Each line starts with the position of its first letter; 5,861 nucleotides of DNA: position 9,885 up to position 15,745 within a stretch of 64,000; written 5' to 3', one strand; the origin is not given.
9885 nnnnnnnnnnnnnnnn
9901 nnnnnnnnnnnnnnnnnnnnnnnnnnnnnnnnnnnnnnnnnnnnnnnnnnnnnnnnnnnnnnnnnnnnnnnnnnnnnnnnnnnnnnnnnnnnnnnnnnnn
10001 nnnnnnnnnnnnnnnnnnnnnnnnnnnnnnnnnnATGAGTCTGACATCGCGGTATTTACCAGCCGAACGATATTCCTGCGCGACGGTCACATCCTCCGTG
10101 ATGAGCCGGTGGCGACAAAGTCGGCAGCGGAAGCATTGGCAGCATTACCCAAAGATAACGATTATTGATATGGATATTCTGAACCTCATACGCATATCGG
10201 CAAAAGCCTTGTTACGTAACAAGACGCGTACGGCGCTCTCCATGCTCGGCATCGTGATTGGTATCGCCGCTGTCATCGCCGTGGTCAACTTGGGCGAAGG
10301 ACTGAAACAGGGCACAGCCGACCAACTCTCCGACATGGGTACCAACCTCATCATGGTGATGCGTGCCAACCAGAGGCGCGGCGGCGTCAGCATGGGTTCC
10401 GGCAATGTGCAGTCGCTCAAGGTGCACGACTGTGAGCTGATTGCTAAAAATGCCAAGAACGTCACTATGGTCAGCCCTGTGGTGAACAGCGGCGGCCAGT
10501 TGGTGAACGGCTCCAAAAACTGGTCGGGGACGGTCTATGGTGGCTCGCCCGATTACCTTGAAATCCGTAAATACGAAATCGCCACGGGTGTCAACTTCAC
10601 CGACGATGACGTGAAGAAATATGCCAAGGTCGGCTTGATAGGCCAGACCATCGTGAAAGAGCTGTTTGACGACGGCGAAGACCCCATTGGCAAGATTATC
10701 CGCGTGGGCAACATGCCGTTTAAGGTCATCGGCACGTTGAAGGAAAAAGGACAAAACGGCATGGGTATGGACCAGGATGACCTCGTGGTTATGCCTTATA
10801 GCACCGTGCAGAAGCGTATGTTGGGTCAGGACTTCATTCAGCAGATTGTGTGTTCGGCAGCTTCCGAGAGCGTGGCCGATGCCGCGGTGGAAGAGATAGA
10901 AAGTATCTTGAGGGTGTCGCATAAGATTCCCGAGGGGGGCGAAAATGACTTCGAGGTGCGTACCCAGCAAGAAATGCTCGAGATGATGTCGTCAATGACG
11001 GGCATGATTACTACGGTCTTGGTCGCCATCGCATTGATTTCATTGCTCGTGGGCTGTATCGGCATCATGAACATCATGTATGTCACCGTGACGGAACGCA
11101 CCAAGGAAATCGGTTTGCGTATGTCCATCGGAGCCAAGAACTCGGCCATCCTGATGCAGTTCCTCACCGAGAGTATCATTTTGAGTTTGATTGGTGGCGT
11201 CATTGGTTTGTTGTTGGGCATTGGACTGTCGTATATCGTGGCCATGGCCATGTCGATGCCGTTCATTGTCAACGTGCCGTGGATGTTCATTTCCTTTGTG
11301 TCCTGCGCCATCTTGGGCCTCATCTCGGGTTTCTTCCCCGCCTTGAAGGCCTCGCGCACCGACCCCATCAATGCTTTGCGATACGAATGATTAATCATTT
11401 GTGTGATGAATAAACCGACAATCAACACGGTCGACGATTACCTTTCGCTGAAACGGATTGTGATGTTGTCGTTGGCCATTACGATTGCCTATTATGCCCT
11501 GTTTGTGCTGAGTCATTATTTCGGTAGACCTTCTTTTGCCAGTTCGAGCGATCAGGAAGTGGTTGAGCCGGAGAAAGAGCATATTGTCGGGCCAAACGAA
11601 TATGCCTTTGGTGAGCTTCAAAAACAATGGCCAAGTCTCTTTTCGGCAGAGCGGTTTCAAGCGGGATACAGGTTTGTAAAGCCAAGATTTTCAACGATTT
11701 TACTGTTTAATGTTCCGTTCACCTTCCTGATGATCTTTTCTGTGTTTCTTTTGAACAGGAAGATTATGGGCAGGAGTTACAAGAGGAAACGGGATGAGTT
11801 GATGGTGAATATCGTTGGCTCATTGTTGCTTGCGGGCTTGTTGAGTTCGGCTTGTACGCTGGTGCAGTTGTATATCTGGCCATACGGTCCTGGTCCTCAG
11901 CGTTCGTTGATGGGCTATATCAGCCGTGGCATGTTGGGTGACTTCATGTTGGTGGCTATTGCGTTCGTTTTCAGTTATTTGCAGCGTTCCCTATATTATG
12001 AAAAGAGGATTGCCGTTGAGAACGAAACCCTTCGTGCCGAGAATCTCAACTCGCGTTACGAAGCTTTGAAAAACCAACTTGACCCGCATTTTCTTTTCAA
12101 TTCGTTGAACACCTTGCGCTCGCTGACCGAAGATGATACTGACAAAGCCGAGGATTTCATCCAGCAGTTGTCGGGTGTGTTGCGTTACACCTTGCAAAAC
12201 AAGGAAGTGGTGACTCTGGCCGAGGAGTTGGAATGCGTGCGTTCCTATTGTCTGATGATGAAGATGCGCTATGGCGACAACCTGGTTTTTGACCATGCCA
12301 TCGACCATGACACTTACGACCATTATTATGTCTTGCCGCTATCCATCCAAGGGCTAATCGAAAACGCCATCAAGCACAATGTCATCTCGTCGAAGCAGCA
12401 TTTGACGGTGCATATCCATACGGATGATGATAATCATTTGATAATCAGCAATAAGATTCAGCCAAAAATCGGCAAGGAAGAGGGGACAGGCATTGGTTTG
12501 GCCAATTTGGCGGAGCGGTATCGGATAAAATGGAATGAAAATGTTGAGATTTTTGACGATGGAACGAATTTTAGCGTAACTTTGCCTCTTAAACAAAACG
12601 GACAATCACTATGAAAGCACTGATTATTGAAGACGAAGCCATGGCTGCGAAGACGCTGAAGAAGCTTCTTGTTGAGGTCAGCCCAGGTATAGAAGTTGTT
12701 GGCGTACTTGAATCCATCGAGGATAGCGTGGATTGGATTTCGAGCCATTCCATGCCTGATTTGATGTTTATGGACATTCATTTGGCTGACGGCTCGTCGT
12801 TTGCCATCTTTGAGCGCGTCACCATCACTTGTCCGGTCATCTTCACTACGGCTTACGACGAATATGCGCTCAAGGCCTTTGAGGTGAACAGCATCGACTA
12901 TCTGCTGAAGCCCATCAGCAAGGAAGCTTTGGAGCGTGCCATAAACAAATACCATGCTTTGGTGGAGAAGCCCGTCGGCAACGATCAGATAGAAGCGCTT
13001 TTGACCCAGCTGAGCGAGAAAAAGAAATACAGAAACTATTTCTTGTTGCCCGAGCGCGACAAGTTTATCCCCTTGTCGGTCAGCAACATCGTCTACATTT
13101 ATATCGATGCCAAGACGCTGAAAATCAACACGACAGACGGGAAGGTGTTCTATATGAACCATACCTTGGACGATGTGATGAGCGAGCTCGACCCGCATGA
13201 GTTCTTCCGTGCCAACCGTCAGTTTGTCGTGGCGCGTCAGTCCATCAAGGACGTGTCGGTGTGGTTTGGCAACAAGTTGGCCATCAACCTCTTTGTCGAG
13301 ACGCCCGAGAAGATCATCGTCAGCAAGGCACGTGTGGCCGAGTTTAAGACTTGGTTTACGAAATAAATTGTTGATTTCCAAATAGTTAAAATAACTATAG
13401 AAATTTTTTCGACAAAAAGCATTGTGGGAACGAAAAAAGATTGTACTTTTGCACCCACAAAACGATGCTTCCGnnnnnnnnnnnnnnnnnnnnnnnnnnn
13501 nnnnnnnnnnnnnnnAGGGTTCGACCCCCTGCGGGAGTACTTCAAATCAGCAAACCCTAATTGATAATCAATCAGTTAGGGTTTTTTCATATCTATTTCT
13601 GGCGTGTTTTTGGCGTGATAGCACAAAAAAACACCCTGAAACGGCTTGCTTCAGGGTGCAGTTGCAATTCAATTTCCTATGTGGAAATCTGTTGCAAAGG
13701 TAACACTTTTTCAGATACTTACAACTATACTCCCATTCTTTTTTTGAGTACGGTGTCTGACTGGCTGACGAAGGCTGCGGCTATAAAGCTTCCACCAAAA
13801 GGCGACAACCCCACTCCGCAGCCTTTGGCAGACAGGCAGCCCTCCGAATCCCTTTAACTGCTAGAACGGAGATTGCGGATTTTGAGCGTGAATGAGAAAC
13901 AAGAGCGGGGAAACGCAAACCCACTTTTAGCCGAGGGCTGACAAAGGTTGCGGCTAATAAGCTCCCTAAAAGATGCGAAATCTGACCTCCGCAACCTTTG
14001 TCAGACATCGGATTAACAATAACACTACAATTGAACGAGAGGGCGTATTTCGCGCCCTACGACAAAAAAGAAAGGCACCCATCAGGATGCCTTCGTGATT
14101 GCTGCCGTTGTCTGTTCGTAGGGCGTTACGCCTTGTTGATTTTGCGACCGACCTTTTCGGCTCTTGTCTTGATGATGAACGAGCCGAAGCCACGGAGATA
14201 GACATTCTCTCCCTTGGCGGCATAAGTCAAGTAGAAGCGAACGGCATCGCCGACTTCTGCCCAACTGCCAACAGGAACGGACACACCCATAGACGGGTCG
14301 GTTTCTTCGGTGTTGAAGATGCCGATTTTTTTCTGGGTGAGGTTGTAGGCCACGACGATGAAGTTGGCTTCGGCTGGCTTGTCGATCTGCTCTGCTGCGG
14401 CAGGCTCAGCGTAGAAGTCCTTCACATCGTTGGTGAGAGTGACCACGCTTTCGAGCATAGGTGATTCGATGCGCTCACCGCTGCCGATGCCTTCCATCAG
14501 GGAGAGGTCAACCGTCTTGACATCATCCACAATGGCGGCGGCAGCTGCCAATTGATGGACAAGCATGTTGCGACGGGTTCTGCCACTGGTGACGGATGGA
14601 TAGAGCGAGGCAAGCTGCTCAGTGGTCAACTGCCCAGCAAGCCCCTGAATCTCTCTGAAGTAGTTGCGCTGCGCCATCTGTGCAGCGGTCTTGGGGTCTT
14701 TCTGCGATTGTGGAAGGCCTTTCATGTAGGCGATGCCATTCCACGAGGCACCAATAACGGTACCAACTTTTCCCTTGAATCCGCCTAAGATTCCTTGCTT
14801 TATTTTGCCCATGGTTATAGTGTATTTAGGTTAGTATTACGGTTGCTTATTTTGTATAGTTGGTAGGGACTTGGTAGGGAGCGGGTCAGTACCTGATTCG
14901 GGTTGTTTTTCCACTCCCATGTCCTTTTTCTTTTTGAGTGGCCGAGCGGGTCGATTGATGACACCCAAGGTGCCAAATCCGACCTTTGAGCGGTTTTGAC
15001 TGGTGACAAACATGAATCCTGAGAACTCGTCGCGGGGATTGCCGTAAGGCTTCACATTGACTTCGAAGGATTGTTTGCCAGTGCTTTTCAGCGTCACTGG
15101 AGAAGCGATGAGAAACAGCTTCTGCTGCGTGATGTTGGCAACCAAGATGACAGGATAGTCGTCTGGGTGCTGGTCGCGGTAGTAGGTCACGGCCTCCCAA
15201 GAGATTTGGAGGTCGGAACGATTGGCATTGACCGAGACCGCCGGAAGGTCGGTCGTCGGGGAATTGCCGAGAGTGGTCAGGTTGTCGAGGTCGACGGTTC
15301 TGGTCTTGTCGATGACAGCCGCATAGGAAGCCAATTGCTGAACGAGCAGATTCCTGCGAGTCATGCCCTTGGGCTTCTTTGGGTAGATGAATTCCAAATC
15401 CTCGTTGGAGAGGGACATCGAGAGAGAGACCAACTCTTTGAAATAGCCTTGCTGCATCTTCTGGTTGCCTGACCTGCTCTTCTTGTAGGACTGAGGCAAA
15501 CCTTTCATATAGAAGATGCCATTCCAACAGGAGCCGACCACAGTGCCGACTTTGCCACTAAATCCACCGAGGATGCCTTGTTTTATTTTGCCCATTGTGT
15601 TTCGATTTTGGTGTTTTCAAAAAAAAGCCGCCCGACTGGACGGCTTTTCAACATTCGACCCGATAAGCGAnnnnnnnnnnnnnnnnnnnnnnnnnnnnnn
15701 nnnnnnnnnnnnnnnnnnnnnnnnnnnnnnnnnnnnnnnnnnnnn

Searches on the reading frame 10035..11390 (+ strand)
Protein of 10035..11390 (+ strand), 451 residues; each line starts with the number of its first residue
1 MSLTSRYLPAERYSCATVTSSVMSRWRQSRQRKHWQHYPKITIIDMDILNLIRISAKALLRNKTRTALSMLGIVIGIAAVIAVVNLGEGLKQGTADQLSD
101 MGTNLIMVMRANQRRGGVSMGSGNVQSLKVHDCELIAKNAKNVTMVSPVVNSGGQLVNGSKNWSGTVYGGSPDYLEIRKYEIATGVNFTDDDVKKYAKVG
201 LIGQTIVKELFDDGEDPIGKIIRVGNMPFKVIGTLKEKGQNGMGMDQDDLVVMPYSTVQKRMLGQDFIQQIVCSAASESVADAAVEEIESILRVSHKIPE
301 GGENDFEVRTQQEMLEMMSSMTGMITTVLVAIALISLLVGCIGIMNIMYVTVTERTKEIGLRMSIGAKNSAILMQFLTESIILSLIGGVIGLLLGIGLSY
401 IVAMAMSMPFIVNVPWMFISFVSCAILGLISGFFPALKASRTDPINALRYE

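Call 42: search_protein_families(library=pfam, proteins=[window:10035-11390:+], max_evalue=0.0001)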
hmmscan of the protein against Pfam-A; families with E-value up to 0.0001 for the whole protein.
window:10035-11390:+ (451 aa): 2 families
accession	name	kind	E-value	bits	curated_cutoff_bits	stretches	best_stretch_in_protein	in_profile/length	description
PF12704.14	MacB_PCD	-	6.2e-48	164.3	27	1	66-290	1-206/207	MacB-like periplasmic core domain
PF02687.27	FtsX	-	4.5e-20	72.3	25.5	1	331-444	2-120/120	FtsX-like permease C-terminal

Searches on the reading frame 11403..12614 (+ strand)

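Call 42: search_protein_families(library=pfam, proteins=[window:11403-12614:+], max_evalue=0.0001)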
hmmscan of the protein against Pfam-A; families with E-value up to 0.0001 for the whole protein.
window:11403-12614:+ (403 aa): 1 family
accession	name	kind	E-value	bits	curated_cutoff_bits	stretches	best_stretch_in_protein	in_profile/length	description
PF06580.19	His_kinase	-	1.6e-26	92.8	25.2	1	218-294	2-81/81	Histidine kinase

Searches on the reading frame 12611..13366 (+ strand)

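Call 9: search_protein_families(library=pfam, proteins=[window:12611-13366:+], max_evalue=0.01)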
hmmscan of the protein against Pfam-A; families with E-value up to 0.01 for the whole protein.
window:12611-13366:+ (251 aa): 2 families
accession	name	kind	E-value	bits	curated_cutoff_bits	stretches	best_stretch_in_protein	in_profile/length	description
PF04397.21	LytTR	-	2.1e-17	63.5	22.6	1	151-249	2-97/98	LytTr DNA-binding domain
PF00072.30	Response_reg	-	7e-14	52.4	30.2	1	4-111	2-110/111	Response regulator receiver domain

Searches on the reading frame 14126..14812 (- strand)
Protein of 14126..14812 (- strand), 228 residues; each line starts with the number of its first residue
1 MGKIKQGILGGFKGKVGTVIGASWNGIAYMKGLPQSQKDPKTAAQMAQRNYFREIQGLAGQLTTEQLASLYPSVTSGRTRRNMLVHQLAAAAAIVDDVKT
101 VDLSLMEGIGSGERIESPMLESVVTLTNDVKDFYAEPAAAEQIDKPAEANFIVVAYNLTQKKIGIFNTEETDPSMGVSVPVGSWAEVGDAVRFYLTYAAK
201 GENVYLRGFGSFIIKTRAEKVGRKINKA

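Call 9: search_protein_families(library=pfam, proteins=[window:14126-14812:-], max_evalue=0.01)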
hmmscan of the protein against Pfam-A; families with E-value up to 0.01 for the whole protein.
window:14126-14812:- (228 aa): 2 families
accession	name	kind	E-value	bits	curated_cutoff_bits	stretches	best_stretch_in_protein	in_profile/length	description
PF19781.4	DUF6266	-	1.1e-11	45.1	23.4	1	12-53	2-43/198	Family of unknown function (DUF6266)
PF00216.26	Bac_DNA_binding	-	0.0002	22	22.4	1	199-225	37-63/90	Bacterial DNA-binding protein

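Call 53: search_protein_families(library=phrogs, proteins=[window:14126-14812:-], max_evalue=0.001)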
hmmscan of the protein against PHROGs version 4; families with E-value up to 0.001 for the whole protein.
window:14126-14812:- (228 aa): 0 families

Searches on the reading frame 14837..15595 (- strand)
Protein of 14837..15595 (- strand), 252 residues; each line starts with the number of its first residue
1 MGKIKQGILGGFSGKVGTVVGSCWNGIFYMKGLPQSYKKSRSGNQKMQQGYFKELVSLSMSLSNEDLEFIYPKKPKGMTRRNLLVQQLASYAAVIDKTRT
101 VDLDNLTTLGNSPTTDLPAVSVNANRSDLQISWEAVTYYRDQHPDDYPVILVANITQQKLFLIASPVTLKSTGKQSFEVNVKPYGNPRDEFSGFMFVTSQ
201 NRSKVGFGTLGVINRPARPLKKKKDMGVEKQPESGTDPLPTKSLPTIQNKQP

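Call 9: search_protein_families(library=pfam, proteins=[window:14837-15595:-], max_evalue=0.01)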
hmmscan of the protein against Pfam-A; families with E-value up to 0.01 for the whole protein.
window:14837-15595:- (252 aa): 1 family
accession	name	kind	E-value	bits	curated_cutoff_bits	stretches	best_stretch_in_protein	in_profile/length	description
PF19781.4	DUF6266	-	1.7e-08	34.7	23.4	1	12-195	2-184/198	Family of unknown function (DUF6266)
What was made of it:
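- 14126..16342 (-): Three tandem DUF6266 paralogs. Their C-terminal GFG..RPAxPKK tail resembles the HU beta-arm. They are the most constant protein neighbours of the array and core. Pfam (call 9).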

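Call 53: search_protein_families(library=phrogs, proteins=[window:14837-15595:-], max_evalue=0.001)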
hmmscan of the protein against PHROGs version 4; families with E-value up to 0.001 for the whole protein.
window:14837-15595:- (252 aa): 0 families
